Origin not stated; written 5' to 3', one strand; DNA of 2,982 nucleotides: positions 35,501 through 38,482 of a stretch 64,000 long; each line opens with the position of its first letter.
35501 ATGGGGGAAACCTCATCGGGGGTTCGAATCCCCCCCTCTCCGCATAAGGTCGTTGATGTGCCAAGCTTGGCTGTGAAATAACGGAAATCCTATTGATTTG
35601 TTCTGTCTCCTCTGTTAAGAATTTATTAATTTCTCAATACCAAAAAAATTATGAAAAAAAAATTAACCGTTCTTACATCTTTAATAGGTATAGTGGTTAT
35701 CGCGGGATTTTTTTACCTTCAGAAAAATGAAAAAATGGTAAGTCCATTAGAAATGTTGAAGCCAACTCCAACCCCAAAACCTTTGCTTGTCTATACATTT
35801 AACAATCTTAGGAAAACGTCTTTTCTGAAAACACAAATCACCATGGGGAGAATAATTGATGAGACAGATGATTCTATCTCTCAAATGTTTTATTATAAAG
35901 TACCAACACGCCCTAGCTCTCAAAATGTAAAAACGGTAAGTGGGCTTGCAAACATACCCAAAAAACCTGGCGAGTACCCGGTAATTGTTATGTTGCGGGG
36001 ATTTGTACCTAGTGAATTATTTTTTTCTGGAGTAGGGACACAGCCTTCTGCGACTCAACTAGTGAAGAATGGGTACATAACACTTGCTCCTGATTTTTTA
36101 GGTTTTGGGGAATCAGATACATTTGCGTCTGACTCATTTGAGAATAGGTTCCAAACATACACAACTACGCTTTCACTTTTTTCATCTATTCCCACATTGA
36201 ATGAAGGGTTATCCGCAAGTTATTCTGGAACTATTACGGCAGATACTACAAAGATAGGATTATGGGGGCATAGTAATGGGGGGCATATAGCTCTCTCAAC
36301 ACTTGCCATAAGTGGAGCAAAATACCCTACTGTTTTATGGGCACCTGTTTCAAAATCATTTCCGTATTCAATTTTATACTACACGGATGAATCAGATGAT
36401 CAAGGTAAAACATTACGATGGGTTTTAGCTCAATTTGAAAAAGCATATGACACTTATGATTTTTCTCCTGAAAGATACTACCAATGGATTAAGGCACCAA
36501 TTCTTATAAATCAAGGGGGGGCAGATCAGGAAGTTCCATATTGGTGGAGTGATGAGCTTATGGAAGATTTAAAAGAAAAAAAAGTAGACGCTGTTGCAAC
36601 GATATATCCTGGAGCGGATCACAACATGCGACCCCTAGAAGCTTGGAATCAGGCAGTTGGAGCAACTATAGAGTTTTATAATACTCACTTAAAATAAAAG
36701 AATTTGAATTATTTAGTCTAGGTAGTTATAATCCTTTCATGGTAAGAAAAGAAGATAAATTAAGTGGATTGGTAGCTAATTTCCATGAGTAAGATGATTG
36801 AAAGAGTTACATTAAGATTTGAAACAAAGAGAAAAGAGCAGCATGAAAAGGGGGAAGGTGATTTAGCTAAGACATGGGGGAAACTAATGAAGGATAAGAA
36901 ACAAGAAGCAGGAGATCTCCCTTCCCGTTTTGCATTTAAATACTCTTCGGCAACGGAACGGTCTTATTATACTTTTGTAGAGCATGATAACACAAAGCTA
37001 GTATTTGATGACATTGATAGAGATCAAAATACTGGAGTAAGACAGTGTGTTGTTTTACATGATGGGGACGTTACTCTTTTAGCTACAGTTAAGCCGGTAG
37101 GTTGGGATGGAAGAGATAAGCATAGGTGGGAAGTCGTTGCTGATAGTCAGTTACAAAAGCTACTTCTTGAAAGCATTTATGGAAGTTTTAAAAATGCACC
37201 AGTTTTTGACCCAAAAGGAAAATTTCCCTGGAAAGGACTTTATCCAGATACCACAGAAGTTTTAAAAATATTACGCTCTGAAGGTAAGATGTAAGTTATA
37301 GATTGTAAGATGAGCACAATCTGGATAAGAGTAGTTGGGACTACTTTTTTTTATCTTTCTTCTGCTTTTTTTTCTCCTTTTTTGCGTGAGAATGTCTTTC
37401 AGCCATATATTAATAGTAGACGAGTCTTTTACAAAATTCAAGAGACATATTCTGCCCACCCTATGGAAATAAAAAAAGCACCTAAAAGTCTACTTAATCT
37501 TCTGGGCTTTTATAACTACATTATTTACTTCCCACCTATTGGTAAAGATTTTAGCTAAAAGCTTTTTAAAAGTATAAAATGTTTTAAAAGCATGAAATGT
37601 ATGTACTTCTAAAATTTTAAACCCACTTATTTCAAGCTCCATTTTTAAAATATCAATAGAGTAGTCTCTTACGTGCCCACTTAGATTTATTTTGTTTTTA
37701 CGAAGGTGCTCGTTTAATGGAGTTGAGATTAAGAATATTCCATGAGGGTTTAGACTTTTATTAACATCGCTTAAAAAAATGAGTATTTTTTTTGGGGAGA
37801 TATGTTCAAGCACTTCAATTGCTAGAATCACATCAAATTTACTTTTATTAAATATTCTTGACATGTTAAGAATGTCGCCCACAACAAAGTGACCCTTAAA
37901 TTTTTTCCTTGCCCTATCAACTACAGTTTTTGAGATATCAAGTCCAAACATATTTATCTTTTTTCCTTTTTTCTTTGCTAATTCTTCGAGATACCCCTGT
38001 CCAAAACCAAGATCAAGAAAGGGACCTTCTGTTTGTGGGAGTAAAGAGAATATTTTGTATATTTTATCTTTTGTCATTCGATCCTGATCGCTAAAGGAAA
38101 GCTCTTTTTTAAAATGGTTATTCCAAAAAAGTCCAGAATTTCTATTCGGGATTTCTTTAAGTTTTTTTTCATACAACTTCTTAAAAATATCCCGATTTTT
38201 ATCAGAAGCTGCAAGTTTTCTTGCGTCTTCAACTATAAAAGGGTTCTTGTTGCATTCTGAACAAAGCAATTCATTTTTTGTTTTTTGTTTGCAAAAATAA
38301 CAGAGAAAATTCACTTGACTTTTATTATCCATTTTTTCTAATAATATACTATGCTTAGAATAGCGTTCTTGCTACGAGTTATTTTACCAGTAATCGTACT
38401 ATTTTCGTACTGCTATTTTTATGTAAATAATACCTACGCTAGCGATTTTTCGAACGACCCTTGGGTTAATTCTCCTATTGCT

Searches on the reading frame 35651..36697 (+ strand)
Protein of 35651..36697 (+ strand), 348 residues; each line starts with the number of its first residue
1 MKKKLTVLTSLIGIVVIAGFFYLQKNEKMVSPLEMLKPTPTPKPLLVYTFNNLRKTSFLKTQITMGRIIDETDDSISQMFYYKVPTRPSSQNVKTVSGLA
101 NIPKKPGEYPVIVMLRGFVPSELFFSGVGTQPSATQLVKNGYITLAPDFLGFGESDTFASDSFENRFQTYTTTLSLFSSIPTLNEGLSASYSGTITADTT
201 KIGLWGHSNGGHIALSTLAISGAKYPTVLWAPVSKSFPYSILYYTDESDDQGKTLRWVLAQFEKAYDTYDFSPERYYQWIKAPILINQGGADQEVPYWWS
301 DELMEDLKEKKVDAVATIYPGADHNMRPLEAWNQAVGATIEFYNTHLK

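Call 75: search_protein_families(library=pfam, proteins=[window:35651-36697:+], max_evalue=0.001)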
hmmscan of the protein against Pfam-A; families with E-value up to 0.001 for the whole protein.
window:35651-36697:+ (348 aa): 9 families
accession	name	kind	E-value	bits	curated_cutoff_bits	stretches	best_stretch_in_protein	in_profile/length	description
PF00326.27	Peptidase_S9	-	1.7e-12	47.7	22.6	1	196-347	60-210/213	Prolyl oligopeptidase family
PF01738.24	DLH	-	1.9e-11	44.4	21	2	273-325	135-187/217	Dienelactone hydrolase family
PF12146.15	Hydrolase_4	-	3.9e-09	36.6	27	1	131-235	21-112/239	Serine aminopeptidase, S33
PF07224.18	Chlorophyllase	-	2.3e-08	33.7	26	1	99-220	32-135/301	Chlorophyllase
PF20434.5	BD-FAE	-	6.7e-07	29.5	26.8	1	196-307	85-215/215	BD-FAE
PF12697.13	Abhydrolase_6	-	1e-05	26.7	26.3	1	135-283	21-124/217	Alpha/beta hydrolase family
PF02129.25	Peptidase_S15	-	0.00013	22.2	23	0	102-217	11-112/262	X-Pro dipeptidyl-peptidase (S15 family)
PF00561.26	Abhydrolase_1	-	0.00023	21.4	25.8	0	133-218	19-87/245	alpha/beta hydrolase fold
PF00756.26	Esterase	-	0.00046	20.5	22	1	106-296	21-198/251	Putative esterase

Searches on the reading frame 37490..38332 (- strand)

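Call 75: search_protein_families(library=pfam, proteins=[window:37490-38332:-], max_evalue=0.001)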
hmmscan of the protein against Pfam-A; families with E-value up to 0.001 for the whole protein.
window:37490-38332:- (280 aa): 7 families
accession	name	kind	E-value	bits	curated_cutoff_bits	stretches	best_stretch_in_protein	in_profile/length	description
PF13489.12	Methyltransf_23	-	2e-14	54.1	27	1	97-242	18-163/164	Methyltransferase domain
PF13649.12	Methyltransf_25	-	2.7e-14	54.1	27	1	106-198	2-97/97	Methyltransferase domain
PF13847.12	Methyltransf_31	-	4.4e-14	52.8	27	1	104-206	6-113/145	Methyltransferase domain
PF08241.18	Methyltransf_11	-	1.4e-13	51.7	21.2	1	106-202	1-95/95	Methyltransferase domain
PF08242.18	Methyltransf_12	-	1.8e-10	41.8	30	1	106-200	1-98/98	Methyltransferase domain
PF02353.26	CMAS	-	2.6e-06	27.4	27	1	90-214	50-176/273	Mycolic acid cyclopropane synthetase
PF05175.20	MTS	-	0.00089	19.4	23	0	97-201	26-137/170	Methyltransferase small domain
